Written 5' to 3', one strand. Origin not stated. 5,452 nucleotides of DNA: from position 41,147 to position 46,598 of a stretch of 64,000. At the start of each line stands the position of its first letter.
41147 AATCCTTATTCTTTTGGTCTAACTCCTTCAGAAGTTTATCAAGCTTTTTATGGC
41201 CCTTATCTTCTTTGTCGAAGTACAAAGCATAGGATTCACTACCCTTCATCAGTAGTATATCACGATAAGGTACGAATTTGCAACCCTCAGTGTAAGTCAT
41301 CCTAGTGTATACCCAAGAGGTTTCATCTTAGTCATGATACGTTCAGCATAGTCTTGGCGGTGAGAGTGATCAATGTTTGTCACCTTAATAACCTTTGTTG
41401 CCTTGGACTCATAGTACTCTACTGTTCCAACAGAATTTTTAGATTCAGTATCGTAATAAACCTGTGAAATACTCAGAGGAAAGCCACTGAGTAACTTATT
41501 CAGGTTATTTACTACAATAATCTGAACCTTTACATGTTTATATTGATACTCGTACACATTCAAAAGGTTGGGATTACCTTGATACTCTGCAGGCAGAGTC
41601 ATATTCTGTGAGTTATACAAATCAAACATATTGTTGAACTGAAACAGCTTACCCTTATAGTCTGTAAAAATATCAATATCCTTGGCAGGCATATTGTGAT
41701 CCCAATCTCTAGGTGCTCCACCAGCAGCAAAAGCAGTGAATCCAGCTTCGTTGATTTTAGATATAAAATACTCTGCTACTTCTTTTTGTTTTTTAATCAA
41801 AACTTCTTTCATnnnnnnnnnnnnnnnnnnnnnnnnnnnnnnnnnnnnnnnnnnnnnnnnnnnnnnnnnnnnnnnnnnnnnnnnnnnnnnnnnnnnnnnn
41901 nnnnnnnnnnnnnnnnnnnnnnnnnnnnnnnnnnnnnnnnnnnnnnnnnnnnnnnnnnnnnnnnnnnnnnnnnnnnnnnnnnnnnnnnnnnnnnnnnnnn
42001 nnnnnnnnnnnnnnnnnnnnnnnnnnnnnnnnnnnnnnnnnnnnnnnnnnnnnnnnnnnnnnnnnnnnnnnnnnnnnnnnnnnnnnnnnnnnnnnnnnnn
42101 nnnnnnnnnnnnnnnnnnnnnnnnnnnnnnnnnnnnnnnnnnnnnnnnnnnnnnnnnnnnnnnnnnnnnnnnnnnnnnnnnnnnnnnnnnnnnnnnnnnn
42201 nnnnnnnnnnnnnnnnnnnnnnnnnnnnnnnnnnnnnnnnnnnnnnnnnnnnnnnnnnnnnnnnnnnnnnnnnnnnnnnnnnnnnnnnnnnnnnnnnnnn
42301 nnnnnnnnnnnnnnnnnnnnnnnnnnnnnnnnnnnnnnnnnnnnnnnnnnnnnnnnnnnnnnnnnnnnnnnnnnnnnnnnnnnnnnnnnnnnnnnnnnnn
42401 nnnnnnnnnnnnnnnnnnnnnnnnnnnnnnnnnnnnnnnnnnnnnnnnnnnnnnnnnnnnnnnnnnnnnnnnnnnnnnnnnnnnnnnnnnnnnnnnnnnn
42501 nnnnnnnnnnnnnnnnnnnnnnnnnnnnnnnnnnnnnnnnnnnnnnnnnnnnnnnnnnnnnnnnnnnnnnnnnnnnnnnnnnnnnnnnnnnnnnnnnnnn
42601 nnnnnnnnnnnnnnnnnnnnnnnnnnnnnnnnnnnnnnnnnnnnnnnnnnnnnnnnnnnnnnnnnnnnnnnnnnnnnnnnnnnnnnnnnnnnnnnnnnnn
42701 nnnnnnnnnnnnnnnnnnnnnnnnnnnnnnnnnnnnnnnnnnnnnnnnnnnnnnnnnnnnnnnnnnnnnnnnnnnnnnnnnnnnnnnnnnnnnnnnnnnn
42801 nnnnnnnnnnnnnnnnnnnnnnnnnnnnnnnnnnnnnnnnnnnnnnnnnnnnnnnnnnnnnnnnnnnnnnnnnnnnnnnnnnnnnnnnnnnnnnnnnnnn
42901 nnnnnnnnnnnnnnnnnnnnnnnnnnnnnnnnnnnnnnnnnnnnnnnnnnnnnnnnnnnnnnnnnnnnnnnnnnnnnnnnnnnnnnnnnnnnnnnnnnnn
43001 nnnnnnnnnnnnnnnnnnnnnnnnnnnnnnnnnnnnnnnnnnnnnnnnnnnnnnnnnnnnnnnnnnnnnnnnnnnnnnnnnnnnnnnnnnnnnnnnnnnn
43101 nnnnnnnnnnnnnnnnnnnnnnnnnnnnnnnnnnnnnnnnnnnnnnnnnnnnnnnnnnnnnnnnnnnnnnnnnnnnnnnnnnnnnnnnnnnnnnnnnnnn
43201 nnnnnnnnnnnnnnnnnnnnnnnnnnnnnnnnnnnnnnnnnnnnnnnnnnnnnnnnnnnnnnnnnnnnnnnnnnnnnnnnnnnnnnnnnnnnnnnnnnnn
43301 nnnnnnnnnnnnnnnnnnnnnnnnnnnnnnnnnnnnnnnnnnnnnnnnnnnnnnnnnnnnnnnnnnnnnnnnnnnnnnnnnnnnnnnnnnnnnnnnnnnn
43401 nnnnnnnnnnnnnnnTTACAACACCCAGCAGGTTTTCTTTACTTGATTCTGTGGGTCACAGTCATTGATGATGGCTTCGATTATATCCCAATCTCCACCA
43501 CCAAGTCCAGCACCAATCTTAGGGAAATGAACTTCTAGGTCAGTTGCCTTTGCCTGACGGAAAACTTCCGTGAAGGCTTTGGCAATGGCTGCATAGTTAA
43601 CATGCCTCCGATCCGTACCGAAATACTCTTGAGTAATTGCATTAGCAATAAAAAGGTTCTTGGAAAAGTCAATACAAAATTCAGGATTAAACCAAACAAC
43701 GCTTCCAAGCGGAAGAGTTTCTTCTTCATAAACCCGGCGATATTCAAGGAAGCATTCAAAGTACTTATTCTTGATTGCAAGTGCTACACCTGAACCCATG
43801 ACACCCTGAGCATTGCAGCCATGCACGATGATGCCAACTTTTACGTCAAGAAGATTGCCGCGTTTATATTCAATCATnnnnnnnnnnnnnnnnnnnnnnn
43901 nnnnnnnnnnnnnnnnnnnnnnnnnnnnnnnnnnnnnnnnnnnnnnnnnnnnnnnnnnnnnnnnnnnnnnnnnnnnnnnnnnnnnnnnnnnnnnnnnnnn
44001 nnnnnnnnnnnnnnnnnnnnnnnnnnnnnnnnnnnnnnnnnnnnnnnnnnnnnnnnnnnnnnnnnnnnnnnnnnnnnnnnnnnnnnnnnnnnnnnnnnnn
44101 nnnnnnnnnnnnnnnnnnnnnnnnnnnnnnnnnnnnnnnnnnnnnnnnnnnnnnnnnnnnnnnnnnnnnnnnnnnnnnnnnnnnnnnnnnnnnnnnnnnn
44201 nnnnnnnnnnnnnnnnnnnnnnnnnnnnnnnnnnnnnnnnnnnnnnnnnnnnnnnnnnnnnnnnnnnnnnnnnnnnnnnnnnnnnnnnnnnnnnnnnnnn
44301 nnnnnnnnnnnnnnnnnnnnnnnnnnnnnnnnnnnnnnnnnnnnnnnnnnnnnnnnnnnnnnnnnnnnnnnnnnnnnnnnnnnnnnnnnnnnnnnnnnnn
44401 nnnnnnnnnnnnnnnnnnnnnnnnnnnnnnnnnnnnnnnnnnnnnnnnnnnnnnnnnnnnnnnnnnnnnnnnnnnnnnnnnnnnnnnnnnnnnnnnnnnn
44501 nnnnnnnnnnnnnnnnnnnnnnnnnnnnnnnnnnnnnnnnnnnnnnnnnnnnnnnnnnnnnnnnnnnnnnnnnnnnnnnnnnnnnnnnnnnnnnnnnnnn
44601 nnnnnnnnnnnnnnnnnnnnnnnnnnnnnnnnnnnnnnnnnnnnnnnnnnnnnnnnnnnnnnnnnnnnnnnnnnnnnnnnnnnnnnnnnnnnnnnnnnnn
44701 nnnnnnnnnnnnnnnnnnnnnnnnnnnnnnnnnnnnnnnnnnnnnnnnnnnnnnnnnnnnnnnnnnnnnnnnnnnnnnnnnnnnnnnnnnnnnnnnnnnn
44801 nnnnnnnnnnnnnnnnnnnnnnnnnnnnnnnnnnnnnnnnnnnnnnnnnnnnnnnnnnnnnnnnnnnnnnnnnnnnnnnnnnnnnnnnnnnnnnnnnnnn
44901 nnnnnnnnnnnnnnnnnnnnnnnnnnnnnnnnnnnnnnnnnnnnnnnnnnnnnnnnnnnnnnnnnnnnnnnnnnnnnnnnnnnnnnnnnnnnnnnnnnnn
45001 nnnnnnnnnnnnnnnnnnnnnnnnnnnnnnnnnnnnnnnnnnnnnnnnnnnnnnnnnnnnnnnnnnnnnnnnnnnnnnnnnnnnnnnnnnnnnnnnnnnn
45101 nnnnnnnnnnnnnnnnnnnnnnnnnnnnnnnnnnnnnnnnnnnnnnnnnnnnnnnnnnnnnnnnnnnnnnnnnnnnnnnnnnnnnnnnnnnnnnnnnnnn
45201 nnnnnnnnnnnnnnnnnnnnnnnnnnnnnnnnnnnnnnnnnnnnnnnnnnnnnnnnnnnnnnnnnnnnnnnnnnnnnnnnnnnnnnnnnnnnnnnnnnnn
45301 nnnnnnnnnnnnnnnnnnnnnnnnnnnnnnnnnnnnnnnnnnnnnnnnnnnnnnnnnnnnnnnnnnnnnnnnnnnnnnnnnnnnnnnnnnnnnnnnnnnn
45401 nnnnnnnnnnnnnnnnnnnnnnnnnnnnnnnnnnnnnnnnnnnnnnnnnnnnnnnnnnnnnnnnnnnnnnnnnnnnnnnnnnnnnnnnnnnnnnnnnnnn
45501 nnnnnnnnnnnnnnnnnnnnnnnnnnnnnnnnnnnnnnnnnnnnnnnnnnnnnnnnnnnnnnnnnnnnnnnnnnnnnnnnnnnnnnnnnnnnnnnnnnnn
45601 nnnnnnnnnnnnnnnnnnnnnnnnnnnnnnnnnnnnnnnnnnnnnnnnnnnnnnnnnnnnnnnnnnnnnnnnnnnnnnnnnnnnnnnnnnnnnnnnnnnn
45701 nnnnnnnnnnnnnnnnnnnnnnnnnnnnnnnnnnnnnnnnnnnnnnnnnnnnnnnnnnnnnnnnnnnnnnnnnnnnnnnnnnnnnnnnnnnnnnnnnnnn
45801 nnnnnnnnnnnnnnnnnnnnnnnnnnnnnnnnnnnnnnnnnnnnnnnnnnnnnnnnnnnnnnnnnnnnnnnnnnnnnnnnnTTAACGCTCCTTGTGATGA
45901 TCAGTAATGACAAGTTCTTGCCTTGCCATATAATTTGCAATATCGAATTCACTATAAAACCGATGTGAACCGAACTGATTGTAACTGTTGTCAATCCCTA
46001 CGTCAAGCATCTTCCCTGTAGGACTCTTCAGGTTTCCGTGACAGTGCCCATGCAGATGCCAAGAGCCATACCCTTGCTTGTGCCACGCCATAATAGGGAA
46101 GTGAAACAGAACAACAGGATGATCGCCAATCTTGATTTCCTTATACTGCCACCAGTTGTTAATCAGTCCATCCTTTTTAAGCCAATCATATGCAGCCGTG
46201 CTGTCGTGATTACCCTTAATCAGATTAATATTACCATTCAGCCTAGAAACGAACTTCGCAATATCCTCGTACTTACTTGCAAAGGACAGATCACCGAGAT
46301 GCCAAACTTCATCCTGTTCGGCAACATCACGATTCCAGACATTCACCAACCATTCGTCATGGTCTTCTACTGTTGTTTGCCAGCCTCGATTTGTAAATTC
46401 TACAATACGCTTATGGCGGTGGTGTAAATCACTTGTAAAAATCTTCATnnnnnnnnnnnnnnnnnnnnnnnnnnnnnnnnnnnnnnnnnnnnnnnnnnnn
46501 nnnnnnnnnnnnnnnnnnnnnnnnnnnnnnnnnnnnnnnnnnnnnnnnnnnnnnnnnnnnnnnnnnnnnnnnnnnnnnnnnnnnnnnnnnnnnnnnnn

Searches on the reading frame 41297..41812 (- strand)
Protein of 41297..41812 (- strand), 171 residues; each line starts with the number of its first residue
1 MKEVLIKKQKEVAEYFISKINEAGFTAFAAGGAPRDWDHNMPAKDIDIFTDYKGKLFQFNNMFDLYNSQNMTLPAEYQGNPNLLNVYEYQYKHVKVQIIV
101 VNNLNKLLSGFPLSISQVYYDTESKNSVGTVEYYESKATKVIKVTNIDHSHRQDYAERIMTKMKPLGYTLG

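Call 41: search_protein_families(library=phrogs, max_evalue=0.00001, proteins=[window:41297-41812:-])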
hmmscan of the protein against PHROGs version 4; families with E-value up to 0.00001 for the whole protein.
window:41297-41812:- (171 aa): 2 families
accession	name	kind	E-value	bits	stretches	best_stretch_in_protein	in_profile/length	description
phrog_1614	-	DNA, RNA and nucleotide metabolism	1.5e-13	52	1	10-168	20-192/268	nucleotidyltransferase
phrog_10174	-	DNA, RNA and nucleotide metabolism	4.4e-10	40.6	1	4-117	13-135/137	nucleotidyltransferase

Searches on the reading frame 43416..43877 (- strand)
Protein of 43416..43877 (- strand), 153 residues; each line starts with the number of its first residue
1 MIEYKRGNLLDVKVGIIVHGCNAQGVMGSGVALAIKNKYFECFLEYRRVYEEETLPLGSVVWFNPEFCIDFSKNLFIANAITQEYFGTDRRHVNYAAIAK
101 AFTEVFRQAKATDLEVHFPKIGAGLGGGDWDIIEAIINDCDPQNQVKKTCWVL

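Call 41: search_protein_families(library=phrogs, max_evalue=0.00001, proteins=[window:43416-43877:-])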
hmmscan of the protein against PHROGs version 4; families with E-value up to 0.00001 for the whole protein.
window:43416-43877:- (153 aa): 3 families
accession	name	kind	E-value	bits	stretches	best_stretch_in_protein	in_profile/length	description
phrog_335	-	other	2.5e-42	146.6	1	1-147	55-199/422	phosphatase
phrog_30914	-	unknown function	6.8e-14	52.6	1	1-144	1-140/371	-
phrog_15329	-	unknown function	4.4e-06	28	1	76-143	24-93/104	-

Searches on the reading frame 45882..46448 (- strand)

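Call 41: search_protein_families(library=phrogs, max_evalue=0.00001, proteins=[window:45882-46448:-])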
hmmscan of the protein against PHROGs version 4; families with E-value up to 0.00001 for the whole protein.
window:45882-46448:- (188 aa): 2 families
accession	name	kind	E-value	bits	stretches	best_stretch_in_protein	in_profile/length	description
phrog_547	-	other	1.6e-44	152.8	1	3-186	32-211/245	phosphoesterase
phrog_30537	-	unknown function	3.4e-06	28.4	1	16-60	2-44/87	-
